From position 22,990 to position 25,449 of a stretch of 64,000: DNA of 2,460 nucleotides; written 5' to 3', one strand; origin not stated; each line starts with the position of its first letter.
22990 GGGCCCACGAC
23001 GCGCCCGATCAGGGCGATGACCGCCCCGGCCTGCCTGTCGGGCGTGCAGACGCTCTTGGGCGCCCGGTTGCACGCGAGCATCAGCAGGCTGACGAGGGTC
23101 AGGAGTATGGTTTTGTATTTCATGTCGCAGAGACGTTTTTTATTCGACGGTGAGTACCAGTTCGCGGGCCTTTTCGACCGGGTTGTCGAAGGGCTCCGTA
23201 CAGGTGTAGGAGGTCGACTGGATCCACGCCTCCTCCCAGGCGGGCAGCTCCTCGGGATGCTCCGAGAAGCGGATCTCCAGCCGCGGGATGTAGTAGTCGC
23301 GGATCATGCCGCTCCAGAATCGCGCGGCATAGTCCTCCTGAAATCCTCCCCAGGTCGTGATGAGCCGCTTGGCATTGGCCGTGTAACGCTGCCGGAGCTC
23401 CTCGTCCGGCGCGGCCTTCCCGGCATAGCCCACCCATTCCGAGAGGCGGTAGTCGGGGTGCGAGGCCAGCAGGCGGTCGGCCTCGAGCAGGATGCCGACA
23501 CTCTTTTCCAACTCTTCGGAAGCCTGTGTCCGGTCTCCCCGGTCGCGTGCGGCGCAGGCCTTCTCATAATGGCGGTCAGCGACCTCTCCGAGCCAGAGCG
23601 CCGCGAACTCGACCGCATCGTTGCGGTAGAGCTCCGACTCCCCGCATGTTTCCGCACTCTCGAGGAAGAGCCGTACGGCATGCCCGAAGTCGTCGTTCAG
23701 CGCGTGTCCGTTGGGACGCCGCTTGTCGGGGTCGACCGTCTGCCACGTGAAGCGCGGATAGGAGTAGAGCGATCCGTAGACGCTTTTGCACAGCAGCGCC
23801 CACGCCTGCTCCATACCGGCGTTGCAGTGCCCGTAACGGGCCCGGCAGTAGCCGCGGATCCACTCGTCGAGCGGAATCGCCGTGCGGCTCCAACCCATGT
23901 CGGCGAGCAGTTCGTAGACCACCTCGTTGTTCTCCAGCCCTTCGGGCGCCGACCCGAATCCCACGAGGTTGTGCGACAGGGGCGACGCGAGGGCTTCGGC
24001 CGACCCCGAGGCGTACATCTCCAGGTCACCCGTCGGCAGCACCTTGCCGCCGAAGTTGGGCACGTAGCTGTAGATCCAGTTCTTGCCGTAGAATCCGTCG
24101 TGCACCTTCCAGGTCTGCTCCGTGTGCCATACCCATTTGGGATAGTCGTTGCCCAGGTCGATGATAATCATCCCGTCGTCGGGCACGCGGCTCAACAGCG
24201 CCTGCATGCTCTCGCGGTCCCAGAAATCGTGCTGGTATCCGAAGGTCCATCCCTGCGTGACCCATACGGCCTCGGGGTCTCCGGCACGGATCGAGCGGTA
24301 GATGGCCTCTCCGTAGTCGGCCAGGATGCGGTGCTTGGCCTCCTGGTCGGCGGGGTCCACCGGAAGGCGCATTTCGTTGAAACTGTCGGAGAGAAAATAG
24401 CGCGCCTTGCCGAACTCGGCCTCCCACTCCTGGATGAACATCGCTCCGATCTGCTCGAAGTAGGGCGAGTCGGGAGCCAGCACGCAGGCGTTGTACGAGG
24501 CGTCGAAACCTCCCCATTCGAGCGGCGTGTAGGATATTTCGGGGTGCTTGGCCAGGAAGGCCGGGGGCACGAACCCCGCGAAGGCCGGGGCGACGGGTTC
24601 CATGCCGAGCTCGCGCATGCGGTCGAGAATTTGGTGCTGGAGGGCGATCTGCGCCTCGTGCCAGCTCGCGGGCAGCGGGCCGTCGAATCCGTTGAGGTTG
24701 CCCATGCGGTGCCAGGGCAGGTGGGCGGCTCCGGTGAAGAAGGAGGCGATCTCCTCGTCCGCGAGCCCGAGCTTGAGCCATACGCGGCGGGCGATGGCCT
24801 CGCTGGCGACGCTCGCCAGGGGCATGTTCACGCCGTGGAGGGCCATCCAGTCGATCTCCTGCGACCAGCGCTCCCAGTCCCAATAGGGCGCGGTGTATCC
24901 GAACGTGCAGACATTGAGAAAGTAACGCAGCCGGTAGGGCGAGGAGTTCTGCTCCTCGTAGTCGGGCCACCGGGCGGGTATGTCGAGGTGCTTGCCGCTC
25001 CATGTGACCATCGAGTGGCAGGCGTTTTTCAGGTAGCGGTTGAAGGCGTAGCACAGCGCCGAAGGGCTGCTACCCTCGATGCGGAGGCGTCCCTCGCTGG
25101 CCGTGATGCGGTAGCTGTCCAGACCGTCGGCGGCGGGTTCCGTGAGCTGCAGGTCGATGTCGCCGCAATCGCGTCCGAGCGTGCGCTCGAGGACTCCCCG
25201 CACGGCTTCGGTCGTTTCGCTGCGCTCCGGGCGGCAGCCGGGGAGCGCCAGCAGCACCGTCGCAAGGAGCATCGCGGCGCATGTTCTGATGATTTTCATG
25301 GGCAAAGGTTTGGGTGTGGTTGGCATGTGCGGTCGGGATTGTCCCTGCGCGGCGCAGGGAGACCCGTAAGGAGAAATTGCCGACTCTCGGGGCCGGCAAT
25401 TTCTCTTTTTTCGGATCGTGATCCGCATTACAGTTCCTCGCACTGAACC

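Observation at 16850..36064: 19-kb sigma/anti-sigma-controlled Sus locus combining EEP phosphodiesterase-like enzymes with alpha-GlcNAc-ases and a sulfatase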

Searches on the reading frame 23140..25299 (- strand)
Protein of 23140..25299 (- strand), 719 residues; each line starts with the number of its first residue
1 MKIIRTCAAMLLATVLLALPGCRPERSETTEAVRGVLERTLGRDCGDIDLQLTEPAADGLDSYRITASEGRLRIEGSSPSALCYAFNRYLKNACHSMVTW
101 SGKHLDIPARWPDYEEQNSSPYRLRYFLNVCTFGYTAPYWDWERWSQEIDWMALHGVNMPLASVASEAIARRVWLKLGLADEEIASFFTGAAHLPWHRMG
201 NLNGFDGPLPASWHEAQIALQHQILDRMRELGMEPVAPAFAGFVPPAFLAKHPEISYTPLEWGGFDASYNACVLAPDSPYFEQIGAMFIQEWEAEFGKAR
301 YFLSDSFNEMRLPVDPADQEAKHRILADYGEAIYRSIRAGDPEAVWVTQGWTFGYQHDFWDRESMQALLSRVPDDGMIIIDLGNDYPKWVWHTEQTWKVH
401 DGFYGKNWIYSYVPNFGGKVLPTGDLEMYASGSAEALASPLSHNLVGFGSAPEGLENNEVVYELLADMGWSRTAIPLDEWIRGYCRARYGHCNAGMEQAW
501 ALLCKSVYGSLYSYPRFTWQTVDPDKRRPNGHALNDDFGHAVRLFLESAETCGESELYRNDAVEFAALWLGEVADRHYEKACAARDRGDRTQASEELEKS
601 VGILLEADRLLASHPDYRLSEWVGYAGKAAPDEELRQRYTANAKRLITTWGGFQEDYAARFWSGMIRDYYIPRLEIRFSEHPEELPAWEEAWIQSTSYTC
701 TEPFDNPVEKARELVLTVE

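Call 4: search_protein_families(library=pfam, proteins=[window:23140-25299:-], max_evalue=0.01)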
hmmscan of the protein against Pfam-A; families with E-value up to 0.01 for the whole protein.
window:23140-25299:- (719 aa): 3 families
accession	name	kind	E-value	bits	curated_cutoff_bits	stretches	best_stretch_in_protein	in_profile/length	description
PF05089.18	NAGLU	-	5.2e-125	417.3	25.5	1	125-471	1-335/336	Alpha-N-acetylglucosaminidase (NAGLU) tim-barrel domain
PF12972.12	NAGLU_C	-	8.2e-40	137.6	25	1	480-714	1-265/268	Alpha-N-acetylglucosaminidase (NAGLU) C-terminal domain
PF12971.12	NAGLU_N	-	1.1e-20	73.6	28.3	1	31-112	1-81/82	Alpha-N-acetylglucosaminidase (NAGLU) N-terminal domain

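Call 56: search_solved_structures(query=window:23140-25299:-, max_evalue=1e-20, show_alignments=1)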
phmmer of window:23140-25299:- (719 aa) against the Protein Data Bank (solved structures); distinct sequences matched with E-value up to 1e-20: 4.
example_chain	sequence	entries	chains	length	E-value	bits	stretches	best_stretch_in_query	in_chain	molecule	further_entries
4xwh_A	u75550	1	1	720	2.1e-117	396.5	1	30-676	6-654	Alpha-N-acetylglucosaminidase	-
2vc9_A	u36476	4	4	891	3.7e-78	266.7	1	28-676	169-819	ALPHA-N-ACETYLGLUCOSAMINIDASE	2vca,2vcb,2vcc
7mfk_A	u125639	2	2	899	3.8e-78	266.7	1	28-676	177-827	Alpha-N-acetylglucosaminidase family protein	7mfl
4a4a_A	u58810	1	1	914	1.4e-77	264.8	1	28-676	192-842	ALPHA-N-ACETYLGLUCOSAMINIDASE FAMILY PROTEIN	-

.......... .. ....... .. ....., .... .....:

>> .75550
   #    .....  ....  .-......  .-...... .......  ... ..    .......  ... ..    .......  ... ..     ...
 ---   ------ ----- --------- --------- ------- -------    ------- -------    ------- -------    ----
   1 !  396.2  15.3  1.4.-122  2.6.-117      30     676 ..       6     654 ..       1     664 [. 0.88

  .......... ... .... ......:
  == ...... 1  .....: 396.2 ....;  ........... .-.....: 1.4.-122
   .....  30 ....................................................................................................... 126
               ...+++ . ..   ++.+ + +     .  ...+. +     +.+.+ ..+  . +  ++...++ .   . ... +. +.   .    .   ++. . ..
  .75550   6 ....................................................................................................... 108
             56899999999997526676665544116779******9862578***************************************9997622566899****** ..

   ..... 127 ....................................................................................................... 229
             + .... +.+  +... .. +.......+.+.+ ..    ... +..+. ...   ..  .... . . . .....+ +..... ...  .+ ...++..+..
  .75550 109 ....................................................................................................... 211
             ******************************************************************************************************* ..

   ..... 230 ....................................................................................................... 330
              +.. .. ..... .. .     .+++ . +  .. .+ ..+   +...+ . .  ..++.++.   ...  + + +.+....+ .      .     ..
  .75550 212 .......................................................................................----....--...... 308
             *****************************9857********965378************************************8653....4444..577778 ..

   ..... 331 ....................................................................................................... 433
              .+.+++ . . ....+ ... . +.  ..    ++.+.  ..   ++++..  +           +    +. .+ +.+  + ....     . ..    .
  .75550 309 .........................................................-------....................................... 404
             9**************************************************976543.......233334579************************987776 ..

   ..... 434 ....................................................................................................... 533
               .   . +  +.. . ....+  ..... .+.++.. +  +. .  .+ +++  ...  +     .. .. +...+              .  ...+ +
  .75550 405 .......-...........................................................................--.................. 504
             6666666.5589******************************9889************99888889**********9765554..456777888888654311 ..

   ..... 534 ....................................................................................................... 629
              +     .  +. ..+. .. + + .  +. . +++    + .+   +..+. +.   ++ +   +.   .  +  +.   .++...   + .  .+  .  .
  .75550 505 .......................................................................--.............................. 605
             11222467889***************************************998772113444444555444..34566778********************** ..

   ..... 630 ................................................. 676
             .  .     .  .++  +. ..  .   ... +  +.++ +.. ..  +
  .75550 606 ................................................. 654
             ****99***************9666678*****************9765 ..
